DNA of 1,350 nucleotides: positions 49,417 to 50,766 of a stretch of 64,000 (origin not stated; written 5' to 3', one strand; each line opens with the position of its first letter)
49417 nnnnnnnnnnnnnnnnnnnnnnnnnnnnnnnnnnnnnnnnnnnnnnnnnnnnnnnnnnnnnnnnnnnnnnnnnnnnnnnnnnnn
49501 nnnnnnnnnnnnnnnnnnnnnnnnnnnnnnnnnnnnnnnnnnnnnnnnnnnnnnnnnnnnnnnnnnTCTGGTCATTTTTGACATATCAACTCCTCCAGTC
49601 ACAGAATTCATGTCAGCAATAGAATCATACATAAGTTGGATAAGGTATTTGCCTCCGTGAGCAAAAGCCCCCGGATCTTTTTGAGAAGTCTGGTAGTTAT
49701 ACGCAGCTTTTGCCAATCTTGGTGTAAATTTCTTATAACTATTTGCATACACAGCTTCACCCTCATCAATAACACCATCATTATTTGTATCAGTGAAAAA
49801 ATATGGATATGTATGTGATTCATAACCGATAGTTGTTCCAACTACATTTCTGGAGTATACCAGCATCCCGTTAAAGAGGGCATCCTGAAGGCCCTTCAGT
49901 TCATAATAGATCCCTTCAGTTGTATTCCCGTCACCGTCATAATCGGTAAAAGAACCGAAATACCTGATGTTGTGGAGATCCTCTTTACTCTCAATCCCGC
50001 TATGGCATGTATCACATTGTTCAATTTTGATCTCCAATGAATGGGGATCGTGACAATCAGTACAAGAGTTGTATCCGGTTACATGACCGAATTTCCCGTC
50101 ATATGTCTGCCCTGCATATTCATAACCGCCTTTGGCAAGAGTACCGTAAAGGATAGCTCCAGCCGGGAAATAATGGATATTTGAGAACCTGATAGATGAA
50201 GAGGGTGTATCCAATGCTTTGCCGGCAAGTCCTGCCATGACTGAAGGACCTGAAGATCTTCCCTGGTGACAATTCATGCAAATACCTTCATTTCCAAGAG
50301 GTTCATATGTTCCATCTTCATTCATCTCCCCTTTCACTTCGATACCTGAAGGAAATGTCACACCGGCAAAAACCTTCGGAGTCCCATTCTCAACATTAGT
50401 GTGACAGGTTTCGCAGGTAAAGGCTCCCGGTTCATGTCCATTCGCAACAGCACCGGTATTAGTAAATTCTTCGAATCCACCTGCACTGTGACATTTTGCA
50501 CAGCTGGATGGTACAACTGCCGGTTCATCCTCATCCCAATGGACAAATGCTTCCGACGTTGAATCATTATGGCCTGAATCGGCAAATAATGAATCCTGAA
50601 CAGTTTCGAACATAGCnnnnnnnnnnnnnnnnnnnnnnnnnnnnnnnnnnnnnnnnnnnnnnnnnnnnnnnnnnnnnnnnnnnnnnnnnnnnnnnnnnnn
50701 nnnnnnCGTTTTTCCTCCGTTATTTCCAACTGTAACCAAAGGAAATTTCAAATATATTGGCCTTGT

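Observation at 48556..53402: Mtr-like three-gene module in A-B-C order: periplasmic decaheme, barrel, decaheme lipoprotein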

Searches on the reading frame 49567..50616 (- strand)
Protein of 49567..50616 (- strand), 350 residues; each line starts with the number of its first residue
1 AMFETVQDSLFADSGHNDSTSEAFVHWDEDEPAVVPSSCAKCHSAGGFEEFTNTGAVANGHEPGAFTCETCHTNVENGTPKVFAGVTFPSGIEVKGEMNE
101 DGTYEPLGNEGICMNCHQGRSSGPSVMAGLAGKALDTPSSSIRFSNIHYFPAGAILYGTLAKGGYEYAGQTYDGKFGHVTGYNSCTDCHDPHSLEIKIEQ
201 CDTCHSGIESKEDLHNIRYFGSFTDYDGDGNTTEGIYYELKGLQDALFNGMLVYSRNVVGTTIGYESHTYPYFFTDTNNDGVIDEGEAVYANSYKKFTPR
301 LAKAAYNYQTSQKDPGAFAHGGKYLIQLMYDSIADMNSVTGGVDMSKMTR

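Call 66: search_protein_representatives(protein=window:49567-50616:-)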
Query: 350 residues. Proteins with E-value up to 0.001 (for the whole library): 1284; up to 1e-10: 733; up to 1e-30: 311. The best 150 are listed.
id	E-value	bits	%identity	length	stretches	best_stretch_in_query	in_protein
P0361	1.6e-230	780.8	46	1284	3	8-350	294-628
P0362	9.6e-182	620.4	48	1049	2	4-348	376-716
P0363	1.4e-179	613.3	48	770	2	13-337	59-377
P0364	2.9e-178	608.9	47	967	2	10-350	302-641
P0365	9.7e-177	603.9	46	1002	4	12-340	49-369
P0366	5.8e-175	598.1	49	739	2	11-347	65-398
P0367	1.3e-155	534.4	48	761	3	11-344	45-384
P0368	8.8e-151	518.5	48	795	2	10-339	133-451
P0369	1.2e-150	518.0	46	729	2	7-338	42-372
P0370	2.2e-148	510.6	48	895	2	12-336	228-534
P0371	8.5e-147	505.4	47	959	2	11-341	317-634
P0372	7.2e-145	499.1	46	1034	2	11-339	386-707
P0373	4.1e-142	490.0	45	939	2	11-339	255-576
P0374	6.9e-138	476.1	47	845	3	11-346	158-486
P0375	1.3e-135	468.6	43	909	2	11-347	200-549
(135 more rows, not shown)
